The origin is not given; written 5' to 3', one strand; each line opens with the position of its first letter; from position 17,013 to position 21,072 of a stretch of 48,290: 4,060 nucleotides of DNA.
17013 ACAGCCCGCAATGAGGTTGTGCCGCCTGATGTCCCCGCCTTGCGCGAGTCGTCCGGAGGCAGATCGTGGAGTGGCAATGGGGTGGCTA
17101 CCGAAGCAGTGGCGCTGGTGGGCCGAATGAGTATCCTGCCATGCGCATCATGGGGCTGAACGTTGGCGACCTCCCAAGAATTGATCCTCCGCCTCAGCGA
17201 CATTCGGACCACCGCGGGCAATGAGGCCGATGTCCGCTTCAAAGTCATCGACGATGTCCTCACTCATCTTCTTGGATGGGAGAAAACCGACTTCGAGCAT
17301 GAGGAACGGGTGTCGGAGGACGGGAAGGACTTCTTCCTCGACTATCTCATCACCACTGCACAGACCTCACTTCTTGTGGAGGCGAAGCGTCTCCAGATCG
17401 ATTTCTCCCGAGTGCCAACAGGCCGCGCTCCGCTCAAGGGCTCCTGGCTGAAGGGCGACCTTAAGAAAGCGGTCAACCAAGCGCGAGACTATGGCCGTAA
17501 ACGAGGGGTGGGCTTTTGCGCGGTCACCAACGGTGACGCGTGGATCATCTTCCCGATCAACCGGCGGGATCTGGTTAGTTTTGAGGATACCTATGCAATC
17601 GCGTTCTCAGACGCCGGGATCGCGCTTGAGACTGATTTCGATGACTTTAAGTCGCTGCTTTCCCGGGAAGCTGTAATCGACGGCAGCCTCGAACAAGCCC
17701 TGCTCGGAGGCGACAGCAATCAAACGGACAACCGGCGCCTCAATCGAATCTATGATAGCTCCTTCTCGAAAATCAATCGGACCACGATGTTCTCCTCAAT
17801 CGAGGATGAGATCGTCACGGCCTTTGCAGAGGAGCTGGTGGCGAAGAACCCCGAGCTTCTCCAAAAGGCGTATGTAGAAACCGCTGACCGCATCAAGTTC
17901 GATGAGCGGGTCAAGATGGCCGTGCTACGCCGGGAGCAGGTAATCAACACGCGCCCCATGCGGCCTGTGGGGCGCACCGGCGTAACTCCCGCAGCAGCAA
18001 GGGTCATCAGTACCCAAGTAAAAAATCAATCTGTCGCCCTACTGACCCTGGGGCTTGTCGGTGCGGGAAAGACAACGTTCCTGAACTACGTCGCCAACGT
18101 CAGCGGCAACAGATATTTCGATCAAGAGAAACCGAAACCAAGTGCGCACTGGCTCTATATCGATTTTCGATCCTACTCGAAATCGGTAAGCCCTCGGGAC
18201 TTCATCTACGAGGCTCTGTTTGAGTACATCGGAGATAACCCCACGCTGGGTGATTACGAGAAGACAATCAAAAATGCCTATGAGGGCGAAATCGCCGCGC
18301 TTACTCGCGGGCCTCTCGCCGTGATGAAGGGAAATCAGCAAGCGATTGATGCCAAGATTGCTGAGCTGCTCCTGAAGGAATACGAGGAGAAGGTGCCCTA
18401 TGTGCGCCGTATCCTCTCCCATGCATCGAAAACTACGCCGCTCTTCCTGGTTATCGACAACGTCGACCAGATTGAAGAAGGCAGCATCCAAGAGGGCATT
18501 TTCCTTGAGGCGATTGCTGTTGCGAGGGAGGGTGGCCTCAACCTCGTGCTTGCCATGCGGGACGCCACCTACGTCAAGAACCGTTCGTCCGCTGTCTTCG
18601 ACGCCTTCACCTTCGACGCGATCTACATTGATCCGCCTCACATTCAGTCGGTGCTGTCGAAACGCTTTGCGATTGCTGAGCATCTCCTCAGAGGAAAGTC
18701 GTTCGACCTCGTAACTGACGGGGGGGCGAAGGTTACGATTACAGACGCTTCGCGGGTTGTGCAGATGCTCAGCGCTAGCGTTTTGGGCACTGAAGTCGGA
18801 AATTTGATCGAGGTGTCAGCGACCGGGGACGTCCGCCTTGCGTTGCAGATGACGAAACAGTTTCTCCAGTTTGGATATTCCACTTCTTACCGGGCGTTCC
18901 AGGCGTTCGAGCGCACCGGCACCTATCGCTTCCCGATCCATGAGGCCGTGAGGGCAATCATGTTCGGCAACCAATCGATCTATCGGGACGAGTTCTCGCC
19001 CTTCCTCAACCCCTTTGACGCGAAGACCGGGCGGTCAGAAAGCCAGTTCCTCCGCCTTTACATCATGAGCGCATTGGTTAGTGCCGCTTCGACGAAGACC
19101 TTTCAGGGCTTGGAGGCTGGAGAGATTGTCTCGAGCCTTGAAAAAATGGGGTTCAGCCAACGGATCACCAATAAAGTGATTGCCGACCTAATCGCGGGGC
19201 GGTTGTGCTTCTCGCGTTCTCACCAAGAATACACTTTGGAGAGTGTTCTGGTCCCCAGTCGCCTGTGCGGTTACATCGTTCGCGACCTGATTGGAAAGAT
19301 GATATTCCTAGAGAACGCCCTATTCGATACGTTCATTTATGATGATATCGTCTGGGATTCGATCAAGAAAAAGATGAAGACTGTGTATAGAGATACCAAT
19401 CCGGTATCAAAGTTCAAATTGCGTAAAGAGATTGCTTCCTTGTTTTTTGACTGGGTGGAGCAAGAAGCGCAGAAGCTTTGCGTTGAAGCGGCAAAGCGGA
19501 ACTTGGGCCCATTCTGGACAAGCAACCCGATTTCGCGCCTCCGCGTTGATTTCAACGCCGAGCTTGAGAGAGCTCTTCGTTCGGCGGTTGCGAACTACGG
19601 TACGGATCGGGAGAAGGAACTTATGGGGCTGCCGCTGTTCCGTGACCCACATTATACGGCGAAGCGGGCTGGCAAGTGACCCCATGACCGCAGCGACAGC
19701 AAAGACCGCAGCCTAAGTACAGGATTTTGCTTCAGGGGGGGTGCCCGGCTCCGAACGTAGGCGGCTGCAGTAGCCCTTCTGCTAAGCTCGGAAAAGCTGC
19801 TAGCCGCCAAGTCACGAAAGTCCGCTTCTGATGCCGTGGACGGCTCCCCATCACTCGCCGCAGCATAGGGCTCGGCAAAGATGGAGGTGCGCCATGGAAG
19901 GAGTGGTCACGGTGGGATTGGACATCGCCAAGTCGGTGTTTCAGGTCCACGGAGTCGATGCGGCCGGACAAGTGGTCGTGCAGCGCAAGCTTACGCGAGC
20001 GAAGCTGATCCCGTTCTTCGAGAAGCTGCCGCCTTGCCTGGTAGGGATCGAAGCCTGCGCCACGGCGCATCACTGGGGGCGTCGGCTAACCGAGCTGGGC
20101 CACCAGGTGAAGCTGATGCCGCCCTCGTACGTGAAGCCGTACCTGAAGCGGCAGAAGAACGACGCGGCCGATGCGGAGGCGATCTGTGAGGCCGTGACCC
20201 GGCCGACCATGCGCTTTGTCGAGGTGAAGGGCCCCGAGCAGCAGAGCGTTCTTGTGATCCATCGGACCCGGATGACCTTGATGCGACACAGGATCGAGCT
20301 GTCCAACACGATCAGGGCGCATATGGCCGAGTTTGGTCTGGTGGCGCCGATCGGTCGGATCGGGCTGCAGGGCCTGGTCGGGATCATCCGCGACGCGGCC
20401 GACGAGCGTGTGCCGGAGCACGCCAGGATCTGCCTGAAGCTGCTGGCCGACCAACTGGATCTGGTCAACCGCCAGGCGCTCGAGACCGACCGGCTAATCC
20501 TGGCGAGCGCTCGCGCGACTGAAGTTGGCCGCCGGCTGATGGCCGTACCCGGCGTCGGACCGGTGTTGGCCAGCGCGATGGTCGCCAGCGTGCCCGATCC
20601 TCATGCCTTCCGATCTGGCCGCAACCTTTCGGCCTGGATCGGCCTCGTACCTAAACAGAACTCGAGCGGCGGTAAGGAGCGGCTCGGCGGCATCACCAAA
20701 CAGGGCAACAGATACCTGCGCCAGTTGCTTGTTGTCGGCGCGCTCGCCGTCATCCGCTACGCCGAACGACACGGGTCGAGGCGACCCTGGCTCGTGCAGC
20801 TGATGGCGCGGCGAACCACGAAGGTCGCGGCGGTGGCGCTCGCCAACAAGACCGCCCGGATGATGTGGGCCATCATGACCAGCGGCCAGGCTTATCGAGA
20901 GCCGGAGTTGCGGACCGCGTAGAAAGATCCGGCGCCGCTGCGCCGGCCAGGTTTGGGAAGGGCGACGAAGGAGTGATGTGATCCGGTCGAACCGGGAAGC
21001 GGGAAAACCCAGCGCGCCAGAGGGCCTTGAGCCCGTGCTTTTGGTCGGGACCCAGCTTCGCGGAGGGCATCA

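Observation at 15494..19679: Candidate two-gene defence module: caspase-like protease plus HsdR_N-type nuclease fused to a P-loop NTPase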

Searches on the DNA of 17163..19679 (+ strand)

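Call 64: search_dna_similar(query=L020:6001-8388:+, collection=ecoli_genomes, mode=distant, max_rows=10)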
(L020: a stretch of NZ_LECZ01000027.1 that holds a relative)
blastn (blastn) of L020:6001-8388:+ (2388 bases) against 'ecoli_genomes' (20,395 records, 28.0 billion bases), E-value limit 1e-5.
Records with a match: 8; places in all: 10; records where one place covers at least 80% of the query: 8.
Genomes with a match: 8 of 5426; with a place that covers at least 80% of the query: 8. Places per genome that has any: lowest 1, median 1, highest 2. On chromosomes: 10 places; on plasmids: 0.
Best place of each record, by identity: 60-80% 8.
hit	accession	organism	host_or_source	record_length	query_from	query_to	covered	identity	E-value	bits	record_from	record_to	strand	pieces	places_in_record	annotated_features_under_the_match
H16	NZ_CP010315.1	Escherichia coli strain 789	Turkey with septicemic infection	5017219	1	2388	100%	69.9%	0e+0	1008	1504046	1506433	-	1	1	P-loop NTPase fold protein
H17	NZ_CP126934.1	Escherichia coli O78:H4 strain APEC E19057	Gallus gallus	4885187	1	2388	100%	69.9%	0e+0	1008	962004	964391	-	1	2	P-loop NTPase fold protein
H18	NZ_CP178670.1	Escherichia coli strain VTB97022v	Chicken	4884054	1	2388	100%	69.9%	0e+0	1008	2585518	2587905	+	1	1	P-loop NTPase fold protein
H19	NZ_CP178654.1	Escherichia coli strain VTB96926v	Chicken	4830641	1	2388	100%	69.9%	0e+0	1008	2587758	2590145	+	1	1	P-loop NTPase fold protein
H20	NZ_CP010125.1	Escherichia coli strain C8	cow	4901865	1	2388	100%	69.9%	0e+0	1006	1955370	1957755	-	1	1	hypothetical protein (x2)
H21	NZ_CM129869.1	Escherichia coli strain PCP06235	seawater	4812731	1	2388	100%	69.8%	0e+0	999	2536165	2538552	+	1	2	P-loop NTPase fold protein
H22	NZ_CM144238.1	Escherichia coli strain KK19-02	Homo sapiens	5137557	1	2388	100%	69.8%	0e+0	999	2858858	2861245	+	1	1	P-loop NTPase fold protein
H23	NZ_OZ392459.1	Escherichia coli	Homo sapiens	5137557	1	2388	100%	69.8%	0e+0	999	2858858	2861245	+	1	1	P-loop NTPase fold protein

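Call 65: get_annotated_region(hit=H16, flank=9000)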
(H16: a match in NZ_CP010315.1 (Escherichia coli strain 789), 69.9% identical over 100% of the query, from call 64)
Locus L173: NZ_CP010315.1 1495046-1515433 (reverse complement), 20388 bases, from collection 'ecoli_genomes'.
description: Escherichia coli strain 789 chromosome, complete genome
organism: Escherichia coli strain 789 (NCBI taxid 562)
replicon: chromosome; assembly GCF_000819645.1
host: -; source: Turkey with septicemic infection; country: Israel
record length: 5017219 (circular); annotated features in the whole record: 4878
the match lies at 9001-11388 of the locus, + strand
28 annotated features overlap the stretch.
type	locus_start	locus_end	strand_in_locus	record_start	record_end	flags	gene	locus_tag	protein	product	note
CDS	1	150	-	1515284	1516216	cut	-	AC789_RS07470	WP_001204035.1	hypothetical protein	-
CDS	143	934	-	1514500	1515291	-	-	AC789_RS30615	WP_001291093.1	ParB/Srx family N-terminal domain-containing protein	-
CDS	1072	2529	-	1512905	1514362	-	trkG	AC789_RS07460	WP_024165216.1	Trk system potassium transporter TrkG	-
CDS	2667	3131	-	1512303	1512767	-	-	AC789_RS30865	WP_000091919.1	lysis protein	-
CDS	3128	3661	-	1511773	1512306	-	-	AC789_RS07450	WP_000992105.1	lysozyme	-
CDS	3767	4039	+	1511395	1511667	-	-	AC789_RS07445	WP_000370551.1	hypothetical protein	-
CDS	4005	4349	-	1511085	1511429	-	-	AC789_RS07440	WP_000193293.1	YdfR family protein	-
CDS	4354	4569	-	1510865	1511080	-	essD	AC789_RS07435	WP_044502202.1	phage lysis protein EssD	-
CDS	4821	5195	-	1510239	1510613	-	-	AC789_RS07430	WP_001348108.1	cell envelope integrity TolA C-terminal domain-containing protein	-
CDS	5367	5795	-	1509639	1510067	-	tolA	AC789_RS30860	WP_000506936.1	cell envelope integrity protein TolA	-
CDS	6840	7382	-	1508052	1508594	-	-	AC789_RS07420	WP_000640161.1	DUF1133 family protein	-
CDS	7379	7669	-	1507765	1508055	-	-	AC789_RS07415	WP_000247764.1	DUF1364 domain-containing protein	-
CDS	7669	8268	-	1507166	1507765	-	-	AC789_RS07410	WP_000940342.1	DUF1367 family protein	-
CDS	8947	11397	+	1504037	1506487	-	-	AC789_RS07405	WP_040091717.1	P-loop NTPase fold protein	-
CDS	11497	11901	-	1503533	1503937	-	-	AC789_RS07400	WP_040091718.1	DUF977 family protein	-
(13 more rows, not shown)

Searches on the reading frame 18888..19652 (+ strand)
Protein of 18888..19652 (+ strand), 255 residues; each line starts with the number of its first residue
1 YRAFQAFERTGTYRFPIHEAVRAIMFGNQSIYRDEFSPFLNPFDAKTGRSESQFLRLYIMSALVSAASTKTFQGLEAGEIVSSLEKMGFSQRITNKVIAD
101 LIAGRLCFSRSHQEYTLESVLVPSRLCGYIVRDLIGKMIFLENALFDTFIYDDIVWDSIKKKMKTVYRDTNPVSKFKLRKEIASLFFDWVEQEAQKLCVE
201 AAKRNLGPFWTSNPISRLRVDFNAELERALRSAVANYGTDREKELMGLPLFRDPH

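Call 122: search_solved_structures(query=A8, max_evalue=10)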
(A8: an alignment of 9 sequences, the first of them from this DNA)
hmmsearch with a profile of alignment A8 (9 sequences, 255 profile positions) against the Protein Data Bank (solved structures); distinct sequences matched with E-value up to 10: 1.
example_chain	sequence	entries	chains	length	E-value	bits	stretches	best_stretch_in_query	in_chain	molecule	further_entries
7ao1_A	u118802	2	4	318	0.29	13.7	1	55-126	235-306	Cyclooctat-9-en-7-ol synthase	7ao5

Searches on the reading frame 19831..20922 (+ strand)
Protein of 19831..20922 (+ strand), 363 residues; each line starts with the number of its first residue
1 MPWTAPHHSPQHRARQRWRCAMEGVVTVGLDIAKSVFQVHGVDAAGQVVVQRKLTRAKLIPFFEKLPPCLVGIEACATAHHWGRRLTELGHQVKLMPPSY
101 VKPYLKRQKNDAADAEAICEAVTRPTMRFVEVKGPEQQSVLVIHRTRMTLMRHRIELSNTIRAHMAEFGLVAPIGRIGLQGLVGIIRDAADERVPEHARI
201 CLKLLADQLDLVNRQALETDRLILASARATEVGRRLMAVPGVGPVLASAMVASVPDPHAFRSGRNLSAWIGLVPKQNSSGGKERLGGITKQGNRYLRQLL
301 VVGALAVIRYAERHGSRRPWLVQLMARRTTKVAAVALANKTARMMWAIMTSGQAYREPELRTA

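Call 9: search_protein_families(library=pfam, proteins=[window:19831-20922:+], max_evalue=0.001)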
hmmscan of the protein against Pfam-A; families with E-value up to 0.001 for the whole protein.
window:19831-20922:+ (363 aa): 2 families
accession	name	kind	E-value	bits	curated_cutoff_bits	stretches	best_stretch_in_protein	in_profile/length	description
PF02371.22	Transposase_20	-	4.3e-26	91.6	21.3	1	234-312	2-80/87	Transposase IS116/IS110/IS902 family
PF01548.23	DEDD_Tnp_IS110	-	4.3e-13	49.8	29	1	28-167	1-152/155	Transposase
